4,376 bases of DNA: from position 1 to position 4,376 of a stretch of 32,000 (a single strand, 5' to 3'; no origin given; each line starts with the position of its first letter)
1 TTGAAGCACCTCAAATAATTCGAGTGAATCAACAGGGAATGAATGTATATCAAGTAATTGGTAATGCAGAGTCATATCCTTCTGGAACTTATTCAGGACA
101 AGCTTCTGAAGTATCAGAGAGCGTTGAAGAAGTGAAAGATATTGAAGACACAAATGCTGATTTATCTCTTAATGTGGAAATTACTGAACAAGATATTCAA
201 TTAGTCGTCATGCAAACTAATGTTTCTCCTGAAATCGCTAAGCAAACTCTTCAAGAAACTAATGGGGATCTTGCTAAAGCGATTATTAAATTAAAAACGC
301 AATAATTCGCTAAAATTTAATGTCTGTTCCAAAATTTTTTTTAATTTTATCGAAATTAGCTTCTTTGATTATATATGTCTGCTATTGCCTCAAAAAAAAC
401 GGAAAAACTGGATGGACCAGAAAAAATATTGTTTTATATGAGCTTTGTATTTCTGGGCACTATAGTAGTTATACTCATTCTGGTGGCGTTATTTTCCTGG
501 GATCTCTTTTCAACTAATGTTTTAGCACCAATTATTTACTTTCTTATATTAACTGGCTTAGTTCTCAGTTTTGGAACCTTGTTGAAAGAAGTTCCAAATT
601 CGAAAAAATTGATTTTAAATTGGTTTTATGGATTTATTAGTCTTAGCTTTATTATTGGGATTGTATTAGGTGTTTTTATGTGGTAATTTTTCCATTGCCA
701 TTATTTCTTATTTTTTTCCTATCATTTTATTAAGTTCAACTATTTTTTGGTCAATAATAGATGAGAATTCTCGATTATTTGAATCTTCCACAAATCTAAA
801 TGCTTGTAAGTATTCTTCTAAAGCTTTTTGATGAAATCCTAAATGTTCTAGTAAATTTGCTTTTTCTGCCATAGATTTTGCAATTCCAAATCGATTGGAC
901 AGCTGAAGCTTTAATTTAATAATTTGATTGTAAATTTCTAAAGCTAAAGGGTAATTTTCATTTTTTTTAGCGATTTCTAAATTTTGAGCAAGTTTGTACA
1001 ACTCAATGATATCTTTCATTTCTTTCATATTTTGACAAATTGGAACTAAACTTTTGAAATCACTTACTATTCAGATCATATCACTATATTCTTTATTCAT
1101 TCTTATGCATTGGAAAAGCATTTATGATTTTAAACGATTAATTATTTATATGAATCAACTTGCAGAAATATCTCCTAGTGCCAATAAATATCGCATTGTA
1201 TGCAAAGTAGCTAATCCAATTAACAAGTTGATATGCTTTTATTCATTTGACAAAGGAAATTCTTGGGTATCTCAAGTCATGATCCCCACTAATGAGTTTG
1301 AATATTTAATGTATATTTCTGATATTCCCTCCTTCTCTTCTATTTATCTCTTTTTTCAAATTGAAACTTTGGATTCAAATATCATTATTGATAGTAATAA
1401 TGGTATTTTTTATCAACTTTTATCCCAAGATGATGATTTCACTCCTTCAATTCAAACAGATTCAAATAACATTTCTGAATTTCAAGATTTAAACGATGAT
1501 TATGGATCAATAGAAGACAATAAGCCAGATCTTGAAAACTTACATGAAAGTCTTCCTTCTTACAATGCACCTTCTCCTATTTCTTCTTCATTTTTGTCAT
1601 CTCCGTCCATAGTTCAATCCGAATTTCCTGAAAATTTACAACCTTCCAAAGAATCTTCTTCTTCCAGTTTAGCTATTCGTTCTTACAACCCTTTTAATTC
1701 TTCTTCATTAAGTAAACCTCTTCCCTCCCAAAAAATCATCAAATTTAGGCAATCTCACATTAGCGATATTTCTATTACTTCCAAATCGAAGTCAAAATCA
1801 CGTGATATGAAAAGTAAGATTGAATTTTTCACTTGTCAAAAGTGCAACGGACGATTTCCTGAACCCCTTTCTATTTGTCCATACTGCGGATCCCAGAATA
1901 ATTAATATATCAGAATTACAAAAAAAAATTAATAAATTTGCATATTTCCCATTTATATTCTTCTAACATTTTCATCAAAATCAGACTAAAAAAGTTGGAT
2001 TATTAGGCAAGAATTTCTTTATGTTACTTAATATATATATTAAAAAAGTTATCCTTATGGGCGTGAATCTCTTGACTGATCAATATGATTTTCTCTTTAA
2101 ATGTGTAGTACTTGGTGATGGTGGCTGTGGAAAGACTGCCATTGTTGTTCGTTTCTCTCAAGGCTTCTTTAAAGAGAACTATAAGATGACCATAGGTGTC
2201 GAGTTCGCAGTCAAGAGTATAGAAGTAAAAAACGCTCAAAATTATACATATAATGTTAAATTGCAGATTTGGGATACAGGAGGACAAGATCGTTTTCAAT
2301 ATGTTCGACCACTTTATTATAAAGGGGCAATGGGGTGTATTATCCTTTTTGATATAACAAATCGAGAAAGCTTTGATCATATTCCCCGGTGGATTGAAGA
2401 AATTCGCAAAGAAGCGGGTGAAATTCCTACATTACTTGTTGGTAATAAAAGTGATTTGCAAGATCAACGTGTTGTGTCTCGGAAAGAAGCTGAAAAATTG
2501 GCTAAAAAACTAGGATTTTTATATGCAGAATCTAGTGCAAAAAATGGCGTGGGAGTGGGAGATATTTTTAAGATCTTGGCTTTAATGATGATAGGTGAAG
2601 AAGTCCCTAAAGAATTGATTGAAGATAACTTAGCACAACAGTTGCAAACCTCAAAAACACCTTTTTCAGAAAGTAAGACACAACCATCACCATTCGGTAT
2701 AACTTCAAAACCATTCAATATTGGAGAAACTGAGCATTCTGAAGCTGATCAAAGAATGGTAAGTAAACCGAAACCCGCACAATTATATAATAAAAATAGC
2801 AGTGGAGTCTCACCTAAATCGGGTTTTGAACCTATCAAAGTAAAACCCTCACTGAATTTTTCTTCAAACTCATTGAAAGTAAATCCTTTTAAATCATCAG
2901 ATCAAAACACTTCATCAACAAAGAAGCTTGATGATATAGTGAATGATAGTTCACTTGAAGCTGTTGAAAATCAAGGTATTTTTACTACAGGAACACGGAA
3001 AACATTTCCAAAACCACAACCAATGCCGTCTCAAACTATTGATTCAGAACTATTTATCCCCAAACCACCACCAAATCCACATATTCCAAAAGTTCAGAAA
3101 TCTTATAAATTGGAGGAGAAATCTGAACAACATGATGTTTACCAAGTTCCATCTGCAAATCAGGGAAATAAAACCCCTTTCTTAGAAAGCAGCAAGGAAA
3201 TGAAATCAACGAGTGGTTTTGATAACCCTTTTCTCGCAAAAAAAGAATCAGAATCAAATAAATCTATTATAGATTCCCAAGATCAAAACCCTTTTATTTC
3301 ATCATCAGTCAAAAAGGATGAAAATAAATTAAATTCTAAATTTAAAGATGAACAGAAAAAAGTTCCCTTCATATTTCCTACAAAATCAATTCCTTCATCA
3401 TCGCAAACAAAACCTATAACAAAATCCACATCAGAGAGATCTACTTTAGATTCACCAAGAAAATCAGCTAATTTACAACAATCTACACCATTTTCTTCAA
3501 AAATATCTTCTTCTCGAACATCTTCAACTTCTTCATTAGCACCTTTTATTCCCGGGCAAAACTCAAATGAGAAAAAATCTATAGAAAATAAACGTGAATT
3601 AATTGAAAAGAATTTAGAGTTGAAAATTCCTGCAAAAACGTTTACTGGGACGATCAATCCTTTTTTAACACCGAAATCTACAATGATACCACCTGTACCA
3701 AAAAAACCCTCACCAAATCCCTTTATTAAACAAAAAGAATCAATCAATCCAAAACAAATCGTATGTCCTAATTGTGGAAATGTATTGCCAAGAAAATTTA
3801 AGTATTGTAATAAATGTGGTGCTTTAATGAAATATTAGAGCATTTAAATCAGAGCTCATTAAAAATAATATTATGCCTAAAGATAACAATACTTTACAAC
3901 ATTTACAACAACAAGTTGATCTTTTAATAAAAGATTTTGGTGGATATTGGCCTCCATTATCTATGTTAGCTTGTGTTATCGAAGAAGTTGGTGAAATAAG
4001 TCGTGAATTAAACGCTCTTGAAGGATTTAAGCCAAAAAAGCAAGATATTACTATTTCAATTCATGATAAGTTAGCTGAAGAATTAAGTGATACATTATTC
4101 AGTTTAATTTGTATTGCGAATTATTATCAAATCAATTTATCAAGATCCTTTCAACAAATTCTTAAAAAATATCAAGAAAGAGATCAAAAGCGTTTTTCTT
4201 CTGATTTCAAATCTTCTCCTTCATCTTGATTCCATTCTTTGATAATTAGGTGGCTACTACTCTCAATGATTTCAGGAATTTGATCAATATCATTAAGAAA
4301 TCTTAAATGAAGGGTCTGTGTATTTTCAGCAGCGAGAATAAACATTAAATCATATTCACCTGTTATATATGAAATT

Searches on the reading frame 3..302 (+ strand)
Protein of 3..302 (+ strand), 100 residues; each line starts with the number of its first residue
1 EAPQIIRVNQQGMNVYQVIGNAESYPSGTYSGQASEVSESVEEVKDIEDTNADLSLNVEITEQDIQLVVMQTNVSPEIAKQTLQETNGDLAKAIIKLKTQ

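Call 6: search_protein_families(library=pfam, proteins=[window:3-302:+], max_evalue=0.01)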
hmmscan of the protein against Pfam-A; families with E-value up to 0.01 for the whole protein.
window:3-302:+ (100 aa): 3 families
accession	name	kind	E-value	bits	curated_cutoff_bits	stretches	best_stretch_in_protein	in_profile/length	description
PF19026.7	UBA_HYPK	-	7.5e-07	28.9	27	1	58-97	1-40/41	HYPK UBA domain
PF14555.12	UBA_4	-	0.00091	19.4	21.8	1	64-94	3-33/43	UBA-like domain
PF22566.2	UBA_8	-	0.0074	16.4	26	0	74-93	16-35/46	UBA-like domain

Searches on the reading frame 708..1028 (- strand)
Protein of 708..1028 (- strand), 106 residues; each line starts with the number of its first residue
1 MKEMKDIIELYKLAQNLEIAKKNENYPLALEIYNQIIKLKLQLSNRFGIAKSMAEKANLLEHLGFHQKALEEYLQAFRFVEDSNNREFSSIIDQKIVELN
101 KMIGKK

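Call 6: search_protein_families(library=pfam, proteins=[window:708-1028:-], max_evalue=0.01)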
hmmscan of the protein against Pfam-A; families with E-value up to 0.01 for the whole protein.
window:708-1028:- (106 aa): 2 families
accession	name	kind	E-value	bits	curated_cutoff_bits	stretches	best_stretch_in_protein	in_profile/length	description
PF13424.12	TPR_12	-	0.00066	20.2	30.1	1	20-79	13-74/77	Tetratricopeptide repeat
PF07719.23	TPR_2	-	0.0016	18.9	27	0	52-78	3-29/34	Tetratricopeptide repeat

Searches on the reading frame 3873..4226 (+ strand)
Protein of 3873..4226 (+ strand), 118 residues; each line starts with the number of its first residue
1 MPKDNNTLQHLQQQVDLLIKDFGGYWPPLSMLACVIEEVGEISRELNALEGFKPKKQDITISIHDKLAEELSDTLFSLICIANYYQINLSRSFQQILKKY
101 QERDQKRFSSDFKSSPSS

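Call 6: search_protein_families(library=pfam, proteins=[window:3873-4226:+], max_evalue=0.01)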
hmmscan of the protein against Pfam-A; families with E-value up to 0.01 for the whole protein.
window:3873-4226:+ (118 aa): 1 family
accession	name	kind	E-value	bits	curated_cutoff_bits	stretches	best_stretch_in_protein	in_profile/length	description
PF03819.22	MazG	-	3.1e-13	50.2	22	1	28-108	3-74/74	MazG nucleotide pyrophosphohydrolase domain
